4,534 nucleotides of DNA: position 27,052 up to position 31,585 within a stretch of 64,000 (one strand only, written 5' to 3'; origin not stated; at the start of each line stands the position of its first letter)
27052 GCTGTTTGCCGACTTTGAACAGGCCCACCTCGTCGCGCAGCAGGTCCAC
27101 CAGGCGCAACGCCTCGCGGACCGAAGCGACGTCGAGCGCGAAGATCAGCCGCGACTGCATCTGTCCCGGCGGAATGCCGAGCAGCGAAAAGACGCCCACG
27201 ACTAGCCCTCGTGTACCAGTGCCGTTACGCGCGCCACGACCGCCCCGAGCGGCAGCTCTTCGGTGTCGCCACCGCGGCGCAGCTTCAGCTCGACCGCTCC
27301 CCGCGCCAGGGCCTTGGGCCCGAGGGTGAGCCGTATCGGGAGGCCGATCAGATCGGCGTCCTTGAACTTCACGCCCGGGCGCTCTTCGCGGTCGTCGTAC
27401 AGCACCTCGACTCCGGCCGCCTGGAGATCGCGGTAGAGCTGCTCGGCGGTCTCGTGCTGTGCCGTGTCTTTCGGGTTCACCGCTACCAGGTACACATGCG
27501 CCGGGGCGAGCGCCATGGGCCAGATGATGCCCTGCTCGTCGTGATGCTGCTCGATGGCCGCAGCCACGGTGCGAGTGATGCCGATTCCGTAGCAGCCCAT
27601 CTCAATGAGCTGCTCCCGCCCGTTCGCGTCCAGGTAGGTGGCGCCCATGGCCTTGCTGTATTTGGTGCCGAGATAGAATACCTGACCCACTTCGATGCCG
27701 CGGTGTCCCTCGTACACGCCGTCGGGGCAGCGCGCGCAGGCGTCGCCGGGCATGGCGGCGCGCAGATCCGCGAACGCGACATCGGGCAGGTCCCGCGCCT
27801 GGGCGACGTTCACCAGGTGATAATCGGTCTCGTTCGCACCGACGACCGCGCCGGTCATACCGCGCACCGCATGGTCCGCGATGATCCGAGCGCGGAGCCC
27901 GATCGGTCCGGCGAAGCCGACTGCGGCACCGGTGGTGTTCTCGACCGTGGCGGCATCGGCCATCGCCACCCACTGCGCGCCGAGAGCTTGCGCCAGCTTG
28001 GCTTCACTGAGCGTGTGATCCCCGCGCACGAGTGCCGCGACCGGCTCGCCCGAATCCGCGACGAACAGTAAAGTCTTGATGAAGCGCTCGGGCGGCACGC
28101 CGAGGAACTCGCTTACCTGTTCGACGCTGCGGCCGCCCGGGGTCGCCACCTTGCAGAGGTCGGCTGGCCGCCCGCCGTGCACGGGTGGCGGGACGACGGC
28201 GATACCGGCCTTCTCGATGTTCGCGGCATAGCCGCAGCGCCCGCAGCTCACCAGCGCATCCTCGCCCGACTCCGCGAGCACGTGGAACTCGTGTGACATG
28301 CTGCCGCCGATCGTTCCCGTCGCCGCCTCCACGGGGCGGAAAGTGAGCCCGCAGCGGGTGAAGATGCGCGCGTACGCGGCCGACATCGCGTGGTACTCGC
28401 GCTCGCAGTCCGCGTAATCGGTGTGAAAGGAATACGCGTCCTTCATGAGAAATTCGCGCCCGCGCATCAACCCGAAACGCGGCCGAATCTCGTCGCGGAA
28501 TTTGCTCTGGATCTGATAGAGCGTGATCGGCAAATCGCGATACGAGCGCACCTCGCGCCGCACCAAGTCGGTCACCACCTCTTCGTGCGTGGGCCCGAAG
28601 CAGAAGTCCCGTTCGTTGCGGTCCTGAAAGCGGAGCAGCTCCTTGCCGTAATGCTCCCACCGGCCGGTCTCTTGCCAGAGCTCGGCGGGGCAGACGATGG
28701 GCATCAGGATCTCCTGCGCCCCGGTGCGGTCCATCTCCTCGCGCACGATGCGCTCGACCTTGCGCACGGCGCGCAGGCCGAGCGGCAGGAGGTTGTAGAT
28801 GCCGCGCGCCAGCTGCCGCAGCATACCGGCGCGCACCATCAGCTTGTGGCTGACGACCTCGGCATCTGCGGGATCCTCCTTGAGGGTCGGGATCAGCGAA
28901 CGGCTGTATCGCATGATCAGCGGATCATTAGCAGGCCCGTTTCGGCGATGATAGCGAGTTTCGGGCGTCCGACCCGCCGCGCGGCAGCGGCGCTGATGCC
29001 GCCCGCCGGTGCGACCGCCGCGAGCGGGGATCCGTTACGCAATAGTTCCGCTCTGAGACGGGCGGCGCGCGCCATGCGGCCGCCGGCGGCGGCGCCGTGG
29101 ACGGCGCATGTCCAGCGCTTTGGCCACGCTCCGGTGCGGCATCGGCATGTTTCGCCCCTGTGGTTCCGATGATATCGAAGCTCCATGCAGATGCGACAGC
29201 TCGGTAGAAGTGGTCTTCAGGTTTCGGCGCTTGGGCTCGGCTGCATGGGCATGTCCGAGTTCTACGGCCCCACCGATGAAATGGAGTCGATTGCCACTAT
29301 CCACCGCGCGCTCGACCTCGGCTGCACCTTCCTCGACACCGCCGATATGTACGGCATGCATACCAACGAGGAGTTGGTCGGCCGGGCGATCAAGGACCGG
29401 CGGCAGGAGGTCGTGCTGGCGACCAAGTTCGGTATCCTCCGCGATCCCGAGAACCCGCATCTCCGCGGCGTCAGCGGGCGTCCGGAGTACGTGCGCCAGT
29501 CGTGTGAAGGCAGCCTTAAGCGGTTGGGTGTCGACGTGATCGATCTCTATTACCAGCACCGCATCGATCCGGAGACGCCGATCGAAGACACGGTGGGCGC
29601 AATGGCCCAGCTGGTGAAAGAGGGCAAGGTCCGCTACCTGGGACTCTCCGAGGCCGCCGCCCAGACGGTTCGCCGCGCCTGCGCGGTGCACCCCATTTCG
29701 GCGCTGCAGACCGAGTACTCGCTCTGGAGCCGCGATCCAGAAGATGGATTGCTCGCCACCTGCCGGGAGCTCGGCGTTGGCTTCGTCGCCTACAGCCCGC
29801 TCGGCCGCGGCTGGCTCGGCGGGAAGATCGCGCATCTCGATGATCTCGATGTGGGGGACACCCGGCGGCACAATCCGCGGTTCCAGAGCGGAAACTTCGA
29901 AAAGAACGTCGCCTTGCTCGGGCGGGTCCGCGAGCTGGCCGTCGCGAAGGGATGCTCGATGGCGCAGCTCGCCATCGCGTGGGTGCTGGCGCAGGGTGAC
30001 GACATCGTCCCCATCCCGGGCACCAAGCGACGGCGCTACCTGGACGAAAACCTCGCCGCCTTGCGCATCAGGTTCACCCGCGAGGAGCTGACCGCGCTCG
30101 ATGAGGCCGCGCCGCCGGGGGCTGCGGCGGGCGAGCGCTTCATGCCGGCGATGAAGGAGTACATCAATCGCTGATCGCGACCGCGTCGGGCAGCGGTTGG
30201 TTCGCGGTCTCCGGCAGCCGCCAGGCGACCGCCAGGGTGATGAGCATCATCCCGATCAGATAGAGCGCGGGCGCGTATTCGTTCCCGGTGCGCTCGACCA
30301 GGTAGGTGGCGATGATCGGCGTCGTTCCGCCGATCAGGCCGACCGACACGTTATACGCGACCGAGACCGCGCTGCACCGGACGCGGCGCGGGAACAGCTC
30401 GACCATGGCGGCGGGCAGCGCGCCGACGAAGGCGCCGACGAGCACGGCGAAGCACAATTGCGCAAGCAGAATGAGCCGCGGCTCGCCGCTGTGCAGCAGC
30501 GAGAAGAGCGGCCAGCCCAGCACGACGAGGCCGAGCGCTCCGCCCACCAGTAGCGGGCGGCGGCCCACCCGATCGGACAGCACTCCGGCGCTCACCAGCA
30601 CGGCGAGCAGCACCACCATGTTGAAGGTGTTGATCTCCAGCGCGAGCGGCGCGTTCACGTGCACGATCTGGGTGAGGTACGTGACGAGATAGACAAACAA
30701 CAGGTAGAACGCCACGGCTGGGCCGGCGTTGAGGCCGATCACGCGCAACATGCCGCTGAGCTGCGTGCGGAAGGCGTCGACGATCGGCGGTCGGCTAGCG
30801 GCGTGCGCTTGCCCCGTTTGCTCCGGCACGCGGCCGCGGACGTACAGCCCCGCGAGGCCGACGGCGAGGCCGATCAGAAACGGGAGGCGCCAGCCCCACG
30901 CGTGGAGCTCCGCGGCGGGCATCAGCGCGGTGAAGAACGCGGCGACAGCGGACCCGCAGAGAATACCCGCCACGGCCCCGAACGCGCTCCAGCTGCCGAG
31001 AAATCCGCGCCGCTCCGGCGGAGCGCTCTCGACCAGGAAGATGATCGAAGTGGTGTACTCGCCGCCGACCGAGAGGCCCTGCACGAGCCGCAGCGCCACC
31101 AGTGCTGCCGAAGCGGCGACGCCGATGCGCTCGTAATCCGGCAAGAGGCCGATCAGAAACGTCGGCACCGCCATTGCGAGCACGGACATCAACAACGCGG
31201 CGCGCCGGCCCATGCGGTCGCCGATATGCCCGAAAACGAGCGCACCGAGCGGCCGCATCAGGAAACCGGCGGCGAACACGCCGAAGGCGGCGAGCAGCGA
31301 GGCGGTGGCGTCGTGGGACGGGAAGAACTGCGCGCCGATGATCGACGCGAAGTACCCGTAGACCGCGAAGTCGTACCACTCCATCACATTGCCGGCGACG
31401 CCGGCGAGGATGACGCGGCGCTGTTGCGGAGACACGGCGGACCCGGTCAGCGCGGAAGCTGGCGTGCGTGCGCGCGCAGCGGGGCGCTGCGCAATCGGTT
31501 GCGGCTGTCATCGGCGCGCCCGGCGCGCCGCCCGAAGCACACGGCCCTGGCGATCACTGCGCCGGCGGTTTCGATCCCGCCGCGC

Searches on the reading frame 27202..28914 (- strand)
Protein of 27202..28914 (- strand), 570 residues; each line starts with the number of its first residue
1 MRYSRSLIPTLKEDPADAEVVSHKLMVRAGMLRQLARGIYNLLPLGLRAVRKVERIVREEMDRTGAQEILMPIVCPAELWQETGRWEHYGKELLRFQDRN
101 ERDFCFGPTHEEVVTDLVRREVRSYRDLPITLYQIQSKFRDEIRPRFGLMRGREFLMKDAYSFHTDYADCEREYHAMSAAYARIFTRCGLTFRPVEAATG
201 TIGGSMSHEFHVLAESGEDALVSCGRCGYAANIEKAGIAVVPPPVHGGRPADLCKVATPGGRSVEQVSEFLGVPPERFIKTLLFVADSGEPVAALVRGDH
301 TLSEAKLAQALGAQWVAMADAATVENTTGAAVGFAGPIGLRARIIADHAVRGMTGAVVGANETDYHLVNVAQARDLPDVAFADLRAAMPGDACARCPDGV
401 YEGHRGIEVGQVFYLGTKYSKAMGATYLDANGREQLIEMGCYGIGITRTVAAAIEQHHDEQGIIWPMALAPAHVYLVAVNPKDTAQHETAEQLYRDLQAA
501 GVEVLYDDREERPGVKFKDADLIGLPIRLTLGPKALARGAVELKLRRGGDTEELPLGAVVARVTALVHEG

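Call 10: search_protein_families(library=pfam, proteins=[window:27202-28914:-], max_evalue=0.001)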
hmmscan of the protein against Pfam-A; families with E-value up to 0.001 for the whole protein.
window:27202-28914:- (570 aa): 3 families
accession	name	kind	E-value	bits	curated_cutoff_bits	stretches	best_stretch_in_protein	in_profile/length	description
PF00587.30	tRNA-synt_2b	-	2.6e-34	119.3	29.3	1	95-457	2-179/179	tRNA synthetase class II core domain (G, H, P, S and T)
PF04073.20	tRNA_edit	-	1.5e-25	90.1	25.5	1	258-372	1-118/123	Aminoacyl-tRNA editing domain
PF03129.25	HGTP_anticodon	-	7.2e-21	74.6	21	1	474-564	2-92/94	Anticodon binding domain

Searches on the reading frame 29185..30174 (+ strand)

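Call 10: search_protein_families(library=pfam, proteins=[window:29185-30174:+], max_evalue=0.001)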
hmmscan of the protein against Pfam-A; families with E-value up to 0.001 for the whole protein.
window:29185-30174:+ (329 aa): 1 family
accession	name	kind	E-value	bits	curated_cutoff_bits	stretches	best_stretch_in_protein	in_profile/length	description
PF00248.27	Aldo_ket_red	-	8e-82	275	24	1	16-308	2-289/291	Aldo/keto reductase family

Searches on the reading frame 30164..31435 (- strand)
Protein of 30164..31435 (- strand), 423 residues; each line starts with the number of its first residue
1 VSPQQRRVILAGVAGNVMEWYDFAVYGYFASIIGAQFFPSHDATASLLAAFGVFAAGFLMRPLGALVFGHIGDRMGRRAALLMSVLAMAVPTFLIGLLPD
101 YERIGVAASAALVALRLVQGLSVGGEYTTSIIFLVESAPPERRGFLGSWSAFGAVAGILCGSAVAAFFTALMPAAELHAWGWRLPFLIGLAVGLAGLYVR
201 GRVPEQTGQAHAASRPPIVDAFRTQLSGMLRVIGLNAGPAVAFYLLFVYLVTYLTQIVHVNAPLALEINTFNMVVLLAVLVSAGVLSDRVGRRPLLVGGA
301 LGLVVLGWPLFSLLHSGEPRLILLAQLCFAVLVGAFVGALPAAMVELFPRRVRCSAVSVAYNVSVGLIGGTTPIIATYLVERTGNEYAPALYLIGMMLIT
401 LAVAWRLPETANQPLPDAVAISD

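Call 10: search_protein_families(library=pfam, proteins=[window:30164-31435:-], max_evalue=0.001)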
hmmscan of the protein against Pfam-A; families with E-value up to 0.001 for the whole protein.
window:30164-31435:- (423 aa): 2 families
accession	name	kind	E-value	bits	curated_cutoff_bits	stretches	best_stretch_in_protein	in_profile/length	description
PF00083.30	Sugar_tr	-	4.3e-42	145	22.3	2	11-205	5-193/452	Sugar (and other) transporter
PF07690.21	MFS_1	-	9.4e-29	100.8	33.4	2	17-278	6-251/347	Major Facilitator Superfamily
